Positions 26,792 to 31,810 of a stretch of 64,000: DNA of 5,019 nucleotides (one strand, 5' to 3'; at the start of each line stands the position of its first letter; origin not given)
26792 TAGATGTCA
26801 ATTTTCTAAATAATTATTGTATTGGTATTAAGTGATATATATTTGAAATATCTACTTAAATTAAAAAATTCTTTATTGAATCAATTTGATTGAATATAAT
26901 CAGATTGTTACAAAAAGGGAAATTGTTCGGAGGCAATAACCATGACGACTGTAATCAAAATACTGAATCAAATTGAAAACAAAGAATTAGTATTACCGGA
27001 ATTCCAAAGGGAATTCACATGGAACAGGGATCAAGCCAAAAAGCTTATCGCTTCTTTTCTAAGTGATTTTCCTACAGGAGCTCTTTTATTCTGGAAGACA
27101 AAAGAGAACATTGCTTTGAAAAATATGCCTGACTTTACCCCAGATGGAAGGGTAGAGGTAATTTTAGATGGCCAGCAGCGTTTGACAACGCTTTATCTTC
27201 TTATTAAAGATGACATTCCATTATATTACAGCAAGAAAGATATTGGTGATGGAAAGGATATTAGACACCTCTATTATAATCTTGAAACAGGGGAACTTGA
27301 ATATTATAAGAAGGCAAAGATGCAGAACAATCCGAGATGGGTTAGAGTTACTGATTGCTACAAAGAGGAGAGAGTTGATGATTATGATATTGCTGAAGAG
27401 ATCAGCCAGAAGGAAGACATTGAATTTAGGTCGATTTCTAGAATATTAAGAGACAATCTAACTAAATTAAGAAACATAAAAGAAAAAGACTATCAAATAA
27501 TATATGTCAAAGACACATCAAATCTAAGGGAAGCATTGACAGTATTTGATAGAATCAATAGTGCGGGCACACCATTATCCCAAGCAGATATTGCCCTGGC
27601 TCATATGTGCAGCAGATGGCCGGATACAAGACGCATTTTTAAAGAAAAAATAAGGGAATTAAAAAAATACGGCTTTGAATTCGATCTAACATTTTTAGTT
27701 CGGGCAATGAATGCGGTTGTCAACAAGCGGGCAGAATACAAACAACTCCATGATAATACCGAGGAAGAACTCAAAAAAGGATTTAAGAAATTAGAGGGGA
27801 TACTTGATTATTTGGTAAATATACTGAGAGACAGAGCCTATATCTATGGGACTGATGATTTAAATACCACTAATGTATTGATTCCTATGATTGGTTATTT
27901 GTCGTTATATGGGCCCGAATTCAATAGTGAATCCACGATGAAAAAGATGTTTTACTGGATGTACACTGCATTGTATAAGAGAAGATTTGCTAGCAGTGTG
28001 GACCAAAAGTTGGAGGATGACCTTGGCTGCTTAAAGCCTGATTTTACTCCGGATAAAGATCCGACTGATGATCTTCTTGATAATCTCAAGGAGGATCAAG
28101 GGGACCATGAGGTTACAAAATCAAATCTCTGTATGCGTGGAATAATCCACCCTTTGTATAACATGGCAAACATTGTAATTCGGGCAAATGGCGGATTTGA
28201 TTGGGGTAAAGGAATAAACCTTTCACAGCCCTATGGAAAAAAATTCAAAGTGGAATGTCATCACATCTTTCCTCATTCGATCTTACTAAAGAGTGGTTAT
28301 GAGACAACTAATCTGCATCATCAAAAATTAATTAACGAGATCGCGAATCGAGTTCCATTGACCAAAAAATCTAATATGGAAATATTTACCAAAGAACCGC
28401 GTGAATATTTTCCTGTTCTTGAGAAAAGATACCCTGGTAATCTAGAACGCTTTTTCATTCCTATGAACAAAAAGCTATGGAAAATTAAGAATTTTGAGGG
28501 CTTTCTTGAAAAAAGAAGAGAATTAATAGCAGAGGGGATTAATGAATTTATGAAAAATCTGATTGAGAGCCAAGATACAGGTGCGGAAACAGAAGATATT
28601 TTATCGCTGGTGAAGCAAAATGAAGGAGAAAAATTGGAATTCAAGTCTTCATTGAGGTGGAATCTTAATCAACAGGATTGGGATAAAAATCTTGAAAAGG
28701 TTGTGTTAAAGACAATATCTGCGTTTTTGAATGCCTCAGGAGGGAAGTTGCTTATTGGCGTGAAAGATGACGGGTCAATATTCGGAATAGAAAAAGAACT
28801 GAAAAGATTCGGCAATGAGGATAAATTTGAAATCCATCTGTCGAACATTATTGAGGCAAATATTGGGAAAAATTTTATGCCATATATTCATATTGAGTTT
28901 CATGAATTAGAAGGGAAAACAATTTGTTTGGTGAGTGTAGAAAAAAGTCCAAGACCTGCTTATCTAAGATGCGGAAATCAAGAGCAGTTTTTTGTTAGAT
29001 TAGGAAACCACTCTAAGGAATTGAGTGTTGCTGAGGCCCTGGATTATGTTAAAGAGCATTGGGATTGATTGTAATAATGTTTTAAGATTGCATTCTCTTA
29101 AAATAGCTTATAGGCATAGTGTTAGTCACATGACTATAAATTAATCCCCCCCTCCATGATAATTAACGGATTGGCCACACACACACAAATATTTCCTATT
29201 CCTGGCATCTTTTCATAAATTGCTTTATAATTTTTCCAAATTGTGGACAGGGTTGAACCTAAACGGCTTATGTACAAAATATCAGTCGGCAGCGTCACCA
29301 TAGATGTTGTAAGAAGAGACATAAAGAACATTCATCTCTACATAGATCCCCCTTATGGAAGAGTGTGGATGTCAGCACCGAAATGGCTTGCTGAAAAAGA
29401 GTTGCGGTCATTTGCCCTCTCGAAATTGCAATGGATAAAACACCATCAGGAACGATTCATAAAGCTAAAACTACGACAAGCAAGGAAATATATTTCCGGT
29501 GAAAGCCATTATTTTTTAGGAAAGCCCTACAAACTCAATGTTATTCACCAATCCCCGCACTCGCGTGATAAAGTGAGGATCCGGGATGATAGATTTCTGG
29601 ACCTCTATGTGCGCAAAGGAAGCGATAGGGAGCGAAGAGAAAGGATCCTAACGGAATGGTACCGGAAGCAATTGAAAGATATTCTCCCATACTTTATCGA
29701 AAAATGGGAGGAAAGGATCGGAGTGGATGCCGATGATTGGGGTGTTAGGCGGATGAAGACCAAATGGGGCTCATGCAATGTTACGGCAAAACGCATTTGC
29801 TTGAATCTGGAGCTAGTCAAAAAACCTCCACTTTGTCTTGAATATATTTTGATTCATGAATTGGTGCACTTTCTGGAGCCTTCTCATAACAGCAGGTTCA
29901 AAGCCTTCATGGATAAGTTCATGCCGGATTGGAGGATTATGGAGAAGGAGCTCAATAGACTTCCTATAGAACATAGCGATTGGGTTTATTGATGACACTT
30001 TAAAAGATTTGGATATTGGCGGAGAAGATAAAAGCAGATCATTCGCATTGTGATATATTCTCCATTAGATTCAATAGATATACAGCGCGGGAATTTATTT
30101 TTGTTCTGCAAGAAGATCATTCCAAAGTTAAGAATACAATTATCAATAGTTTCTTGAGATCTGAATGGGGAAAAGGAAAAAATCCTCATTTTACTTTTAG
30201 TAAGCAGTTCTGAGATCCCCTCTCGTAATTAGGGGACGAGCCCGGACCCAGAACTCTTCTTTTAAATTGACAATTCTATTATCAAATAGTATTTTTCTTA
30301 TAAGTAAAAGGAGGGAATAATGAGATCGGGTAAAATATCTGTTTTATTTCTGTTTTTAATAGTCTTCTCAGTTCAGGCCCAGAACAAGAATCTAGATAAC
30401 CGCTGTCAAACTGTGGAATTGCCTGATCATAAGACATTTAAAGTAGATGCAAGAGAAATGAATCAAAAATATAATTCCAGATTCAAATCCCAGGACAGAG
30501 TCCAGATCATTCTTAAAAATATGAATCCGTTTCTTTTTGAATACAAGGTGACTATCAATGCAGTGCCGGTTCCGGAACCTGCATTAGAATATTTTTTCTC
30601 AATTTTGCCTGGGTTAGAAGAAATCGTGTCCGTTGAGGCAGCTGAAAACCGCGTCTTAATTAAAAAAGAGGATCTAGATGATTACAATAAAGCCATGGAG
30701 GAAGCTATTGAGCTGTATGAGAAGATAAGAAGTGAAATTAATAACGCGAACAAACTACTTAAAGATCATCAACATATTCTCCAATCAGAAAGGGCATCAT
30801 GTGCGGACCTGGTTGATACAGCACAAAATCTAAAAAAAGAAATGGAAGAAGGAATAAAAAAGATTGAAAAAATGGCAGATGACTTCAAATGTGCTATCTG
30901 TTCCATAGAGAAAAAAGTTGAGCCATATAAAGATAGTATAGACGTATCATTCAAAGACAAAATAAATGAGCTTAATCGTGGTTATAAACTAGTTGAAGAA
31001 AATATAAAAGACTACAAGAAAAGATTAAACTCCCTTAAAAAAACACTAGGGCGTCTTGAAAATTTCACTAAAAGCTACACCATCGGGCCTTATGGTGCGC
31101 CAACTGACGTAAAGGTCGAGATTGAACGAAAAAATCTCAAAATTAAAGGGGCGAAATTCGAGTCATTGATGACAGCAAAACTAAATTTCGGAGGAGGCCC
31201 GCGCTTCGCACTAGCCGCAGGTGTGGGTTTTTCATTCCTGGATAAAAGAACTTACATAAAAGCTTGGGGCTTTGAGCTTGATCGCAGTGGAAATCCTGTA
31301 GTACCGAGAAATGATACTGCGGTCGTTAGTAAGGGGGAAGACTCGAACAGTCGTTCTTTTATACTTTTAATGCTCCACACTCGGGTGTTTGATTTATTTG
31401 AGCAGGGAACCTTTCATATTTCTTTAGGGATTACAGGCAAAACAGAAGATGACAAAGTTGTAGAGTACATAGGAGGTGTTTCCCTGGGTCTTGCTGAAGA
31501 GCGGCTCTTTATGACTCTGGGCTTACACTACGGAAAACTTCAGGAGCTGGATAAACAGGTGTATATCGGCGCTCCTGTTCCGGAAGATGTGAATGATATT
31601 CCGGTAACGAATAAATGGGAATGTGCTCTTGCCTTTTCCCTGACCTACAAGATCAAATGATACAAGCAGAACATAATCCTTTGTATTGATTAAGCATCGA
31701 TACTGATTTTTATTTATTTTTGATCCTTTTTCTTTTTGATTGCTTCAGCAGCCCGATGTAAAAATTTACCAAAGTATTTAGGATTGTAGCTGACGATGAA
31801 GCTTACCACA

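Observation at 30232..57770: Undescribed ~100-nt oriented repeat family docked onto gene ends (10 full copies plus 1 fragment in 27 kb)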

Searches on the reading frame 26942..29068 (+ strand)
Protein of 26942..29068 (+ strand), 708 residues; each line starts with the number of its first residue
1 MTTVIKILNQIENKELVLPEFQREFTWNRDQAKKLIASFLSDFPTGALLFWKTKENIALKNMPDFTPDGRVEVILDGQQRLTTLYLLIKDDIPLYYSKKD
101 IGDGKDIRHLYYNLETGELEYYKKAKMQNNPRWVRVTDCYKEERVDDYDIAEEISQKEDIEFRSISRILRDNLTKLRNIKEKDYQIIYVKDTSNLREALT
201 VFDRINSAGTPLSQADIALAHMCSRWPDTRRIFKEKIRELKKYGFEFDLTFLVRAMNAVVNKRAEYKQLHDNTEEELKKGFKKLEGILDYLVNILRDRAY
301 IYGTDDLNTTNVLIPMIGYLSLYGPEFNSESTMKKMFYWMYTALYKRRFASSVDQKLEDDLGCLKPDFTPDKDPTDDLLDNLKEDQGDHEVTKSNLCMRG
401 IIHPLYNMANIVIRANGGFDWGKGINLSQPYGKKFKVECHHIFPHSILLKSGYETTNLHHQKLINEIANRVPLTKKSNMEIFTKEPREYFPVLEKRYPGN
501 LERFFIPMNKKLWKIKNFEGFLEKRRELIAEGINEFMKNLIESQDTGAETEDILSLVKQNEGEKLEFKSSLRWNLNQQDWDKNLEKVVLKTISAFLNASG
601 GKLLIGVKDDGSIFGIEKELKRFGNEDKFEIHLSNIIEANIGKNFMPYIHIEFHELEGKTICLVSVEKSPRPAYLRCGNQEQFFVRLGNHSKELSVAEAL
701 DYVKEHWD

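Call 30: search_protein_families(library=pfam, proteins=[window:26942-29068:+])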
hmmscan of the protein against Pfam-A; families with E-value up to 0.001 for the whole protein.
window:26942-29068:+ (708 aa): 2 families
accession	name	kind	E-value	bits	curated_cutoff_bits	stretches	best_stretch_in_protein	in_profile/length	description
PF03235.19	GmrSD_N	-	1.3e-30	107.5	33.2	1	6-222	3-198/199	GmrSD restriction endonuclease, N-terminal domain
PF04326.19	SLFN_AlbA_2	-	6.9e-22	78.6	25.3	1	561-694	1-117/118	Schlafen, AlbA_2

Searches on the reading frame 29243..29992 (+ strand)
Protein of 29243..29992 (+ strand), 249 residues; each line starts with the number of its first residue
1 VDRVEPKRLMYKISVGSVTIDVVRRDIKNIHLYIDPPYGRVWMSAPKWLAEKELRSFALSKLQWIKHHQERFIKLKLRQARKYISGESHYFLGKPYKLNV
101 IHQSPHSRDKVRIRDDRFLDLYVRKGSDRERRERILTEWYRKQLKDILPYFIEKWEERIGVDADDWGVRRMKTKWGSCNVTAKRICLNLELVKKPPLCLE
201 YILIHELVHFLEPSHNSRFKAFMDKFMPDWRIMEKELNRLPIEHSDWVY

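Call 30: search_protein_families(library=pfam, proteins=[window:29243-29992:+])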
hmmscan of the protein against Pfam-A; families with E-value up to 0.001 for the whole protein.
window:29243-29992:+ (249 aa): 2 families
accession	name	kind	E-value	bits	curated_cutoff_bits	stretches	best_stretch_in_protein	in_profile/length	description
PF01863.23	YgjP-like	-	3.8e-59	200.6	26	1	32-239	3-206/207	YgjP-like, metallopeptidase domain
PF10263.15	SprT-like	-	0.00014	22.1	25.6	1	169-225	27-94/108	SprT-like family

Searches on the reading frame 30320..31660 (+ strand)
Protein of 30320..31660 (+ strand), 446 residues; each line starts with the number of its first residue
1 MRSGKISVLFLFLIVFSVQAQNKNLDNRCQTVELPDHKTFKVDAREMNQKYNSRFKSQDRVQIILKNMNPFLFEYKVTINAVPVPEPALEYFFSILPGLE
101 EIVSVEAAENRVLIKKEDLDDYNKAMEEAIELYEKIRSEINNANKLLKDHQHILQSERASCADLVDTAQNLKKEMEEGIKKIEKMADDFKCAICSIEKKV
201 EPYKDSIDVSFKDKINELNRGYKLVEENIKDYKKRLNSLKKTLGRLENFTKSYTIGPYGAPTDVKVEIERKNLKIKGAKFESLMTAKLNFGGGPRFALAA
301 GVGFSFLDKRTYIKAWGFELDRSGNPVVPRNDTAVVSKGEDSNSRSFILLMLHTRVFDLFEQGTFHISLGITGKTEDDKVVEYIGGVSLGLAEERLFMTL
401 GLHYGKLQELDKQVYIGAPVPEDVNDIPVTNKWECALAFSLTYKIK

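Call 11: search_protein_families(library=pfam, proteins=[window:30320-31660:+])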
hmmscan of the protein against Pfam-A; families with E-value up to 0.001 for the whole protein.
window:30320-31660:+ (446 aa): 1 family
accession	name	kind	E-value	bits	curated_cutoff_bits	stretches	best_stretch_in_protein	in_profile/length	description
PF09177.16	STX6_10_61_N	-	5.9e-05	24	29.4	1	132-201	6-72/99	Syntaxin 6/10/61, N-terminal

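Call 81: search_protein_families(library=ncbifam, max_evalue=0.01, proteins=[window:30320-31660:+])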
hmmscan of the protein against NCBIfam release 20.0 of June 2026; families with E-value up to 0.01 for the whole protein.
window:30320-31660:+ (446 aa): 9 families
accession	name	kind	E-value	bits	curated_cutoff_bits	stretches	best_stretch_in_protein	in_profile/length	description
NF003034.1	PRK03918.1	equivalog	5.2e-05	21.4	700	1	100-250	138-282/878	DNA double-strand break repair ATPase Rad50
NF002572.0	PRK02224.1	equivalog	0.00019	19.9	1087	1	104-241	371-503/888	DNA double-strand break repair ATPase Rad50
NF041035.1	Rad50_Halo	equivalog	0.00022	19.8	1000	1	104-241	371-503/883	DNA double-strand break repair ATPase Rad50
TIGR02168.1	SMC_prok_B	equivalog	0.00031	18.6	567.35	1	108-244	845-984/1181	chromosome segregation protein SMC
NF045487.1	ASRP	equivalog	0.001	17.8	300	0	108-200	168-258/593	archaea-specific SMC-related protein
NF041751.2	sbcc_Staph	equivalog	0.0012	16.9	920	1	101-248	543-689/1007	exonuclease subunit SbcC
TIGR02169.1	SMC_prok_A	equivalog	0.0016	16.2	729.4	1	118-247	700-826/1165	chromosome segregation protein SMC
NF038350.1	taxis_HmpF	equivalog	0.0089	14.4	200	1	101-248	132-278/553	pilus motility taxis protein HmpF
TIGR04523.1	Mplasa_alph_rch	subfamily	0.009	14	270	0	101-248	441-582/745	helix-rich protein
